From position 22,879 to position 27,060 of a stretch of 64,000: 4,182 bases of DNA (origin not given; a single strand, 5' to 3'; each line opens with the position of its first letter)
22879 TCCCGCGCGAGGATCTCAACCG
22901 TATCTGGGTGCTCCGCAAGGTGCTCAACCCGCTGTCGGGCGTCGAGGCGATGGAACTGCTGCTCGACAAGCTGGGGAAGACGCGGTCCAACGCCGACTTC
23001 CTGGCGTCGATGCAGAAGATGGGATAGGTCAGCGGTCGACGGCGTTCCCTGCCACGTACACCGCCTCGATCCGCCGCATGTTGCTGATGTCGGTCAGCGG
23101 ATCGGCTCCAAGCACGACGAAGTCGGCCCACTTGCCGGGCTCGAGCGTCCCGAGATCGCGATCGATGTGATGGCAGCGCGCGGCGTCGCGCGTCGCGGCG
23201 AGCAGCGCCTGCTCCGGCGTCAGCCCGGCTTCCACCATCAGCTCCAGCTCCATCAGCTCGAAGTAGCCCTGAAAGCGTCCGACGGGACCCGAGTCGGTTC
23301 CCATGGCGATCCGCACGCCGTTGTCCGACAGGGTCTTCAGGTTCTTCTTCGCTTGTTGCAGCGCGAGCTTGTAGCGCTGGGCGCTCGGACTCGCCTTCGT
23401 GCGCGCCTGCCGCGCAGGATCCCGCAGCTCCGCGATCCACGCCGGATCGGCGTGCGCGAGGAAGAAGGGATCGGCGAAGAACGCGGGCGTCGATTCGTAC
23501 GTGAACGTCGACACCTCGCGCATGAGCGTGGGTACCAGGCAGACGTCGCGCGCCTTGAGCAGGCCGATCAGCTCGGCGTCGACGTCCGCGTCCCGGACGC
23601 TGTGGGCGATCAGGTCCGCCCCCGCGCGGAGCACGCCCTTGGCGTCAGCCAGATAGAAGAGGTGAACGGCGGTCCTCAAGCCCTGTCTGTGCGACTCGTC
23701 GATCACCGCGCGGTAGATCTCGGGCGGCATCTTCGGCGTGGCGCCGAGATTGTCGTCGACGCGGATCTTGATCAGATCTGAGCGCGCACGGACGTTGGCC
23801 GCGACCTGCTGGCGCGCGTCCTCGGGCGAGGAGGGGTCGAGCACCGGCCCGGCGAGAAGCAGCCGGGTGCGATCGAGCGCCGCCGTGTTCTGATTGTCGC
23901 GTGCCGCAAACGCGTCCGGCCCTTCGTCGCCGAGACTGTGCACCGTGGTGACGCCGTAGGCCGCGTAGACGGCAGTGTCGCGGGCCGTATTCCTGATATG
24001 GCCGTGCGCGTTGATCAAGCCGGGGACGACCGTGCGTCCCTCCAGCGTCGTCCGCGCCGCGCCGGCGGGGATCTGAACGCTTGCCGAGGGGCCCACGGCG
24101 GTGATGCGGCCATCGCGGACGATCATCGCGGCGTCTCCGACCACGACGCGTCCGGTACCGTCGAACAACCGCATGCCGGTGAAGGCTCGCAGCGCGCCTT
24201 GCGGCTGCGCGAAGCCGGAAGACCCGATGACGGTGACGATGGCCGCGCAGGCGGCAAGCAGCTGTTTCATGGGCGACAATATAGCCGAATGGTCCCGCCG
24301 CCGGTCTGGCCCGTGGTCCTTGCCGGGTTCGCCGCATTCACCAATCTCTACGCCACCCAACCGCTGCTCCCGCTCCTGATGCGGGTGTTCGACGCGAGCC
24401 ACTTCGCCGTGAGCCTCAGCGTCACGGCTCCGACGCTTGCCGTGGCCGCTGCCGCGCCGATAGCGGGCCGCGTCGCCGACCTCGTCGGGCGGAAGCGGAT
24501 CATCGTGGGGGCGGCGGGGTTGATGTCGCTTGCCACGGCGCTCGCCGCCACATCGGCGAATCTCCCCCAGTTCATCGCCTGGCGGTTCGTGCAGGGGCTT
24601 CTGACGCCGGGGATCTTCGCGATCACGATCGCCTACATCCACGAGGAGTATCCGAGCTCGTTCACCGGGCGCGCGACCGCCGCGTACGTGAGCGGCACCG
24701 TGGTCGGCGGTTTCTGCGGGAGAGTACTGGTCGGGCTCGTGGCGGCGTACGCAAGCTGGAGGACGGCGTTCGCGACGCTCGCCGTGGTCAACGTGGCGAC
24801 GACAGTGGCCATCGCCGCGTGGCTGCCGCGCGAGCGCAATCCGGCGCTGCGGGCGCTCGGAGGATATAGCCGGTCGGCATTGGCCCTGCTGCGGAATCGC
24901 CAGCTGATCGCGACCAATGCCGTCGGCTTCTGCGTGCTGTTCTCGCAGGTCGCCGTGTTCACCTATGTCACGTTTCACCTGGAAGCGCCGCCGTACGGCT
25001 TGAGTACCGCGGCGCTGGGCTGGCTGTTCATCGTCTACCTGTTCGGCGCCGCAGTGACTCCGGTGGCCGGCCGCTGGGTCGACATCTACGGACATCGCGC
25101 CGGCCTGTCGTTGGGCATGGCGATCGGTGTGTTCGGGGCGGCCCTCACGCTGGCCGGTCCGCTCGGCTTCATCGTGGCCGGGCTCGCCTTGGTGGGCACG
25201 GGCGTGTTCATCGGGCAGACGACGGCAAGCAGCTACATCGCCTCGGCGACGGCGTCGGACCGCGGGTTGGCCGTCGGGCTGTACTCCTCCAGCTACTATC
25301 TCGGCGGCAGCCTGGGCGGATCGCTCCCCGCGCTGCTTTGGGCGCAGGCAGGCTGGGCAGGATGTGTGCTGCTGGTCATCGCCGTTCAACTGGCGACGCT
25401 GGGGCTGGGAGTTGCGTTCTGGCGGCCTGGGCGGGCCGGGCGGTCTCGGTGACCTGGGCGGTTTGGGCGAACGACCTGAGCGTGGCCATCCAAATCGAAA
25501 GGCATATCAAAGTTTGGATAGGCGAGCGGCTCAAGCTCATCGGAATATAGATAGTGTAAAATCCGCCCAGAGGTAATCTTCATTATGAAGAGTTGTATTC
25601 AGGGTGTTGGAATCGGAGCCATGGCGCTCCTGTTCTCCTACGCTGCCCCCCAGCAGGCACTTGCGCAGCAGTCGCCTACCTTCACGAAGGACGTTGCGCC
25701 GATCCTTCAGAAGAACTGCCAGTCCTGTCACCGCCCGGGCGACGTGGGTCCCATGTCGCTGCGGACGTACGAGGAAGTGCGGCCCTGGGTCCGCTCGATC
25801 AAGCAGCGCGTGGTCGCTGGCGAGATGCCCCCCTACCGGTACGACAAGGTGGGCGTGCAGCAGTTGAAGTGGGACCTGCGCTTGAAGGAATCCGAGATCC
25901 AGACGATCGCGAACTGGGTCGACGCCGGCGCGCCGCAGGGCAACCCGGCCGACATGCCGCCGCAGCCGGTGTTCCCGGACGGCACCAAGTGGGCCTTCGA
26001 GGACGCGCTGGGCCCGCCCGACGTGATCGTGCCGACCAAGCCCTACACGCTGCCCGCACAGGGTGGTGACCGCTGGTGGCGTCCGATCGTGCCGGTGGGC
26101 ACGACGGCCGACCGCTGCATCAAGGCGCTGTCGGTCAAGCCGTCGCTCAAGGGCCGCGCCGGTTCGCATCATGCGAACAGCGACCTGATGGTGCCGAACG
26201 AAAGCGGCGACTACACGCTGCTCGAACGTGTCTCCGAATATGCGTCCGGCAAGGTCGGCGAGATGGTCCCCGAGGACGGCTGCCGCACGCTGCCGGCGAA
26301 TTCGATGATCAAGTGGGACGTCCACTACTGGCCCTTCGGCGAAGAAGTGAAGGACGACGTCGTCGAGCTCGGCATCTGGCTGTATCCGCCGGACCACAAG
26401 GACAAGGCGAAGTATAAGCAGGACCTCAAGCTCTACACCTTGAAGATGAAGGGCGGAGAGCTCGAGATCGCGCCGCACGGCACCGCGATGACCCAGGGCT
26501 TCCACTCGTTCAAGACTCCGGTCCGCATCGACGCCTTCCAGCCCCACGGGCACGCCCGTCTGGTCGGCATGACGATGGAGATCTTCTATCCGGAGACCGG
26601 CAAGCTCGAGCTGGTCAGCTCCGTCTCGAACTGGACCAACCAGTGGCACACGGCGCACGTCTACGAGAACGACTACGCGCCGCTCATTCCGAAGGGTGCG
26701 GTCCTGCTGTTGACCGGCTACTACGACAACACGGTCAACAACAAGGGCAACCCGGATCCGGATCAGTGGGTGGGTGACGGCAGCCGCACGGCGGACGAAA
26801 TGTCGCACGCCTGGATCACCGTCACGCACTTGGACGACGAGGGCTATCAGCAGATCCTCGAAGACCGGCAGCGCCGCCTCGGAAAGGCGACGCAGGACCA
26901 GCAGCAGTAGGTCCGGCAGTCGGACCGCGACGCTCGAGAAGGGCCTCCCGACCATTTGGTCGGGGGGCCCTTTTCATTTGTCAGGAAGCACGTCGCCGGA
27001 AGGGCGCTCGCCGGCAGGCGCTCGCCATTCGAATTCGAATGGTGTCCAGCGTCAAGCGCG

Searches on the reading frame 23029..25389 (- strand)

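Call 5: search_protein_families(library=pfam, proteins=[window:23029-25389:-], max_evalue=0.01)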
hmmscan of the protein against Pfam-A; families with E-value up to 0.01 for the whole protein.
window:23029-25389:- (786 aa): 3 families
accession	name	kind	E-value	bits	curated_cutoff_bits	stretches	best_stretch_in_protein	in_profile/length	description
PF01979.26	Amidohydro_1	-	5.5e-23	82.2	25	1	453-784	1-345/345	Amidohydrolase family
PF07969.17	Amidohydro_3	-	1.4e-15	58.2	29.7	1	671-784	354-471/472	Amidohydrolase family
PF22039.1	HUTI_composite_bact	-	0.0023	18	25.5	1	421-437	2-18/26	Imidazolonepropionase-like composite domain, bacteria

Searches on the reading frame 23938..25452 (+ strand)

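Call 5: search_protein_families(library=pfam, proteins=[window:23938-25452:+], max_evalue=0.01)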
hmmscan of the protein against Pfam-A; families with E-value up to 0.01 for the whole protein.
window:23938-25452:+ (504 aa): 1 family
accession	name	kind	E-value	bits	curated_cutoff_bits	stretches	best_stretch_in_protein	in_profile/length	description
PF07690.21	MFS_1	-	3.1e-43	148.5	33.4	2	127-346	2-227/347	Major Facilitator Superfamily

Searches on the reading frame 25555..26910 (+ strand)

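Call 5: search_protein_families(library=pfam, proteins=[window:25555-26910:+], max_evalue=0.01)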
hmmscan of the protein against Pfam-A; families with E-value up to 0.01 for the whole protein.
window:25555-26910:+ (451 aa): 2 families
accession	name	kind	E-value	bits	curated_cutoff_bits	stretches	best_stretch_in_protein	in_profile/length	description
PF13442.11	Cytochrome_CBB3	-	3.7e-05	24.4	27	1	48-105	7-62/68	Cytochrome C oxidase, cbb3-type, subunit III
PF14376.11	Haem_bd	-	6e-05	23.5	27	0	79-123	93-132/133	Haem-binding domain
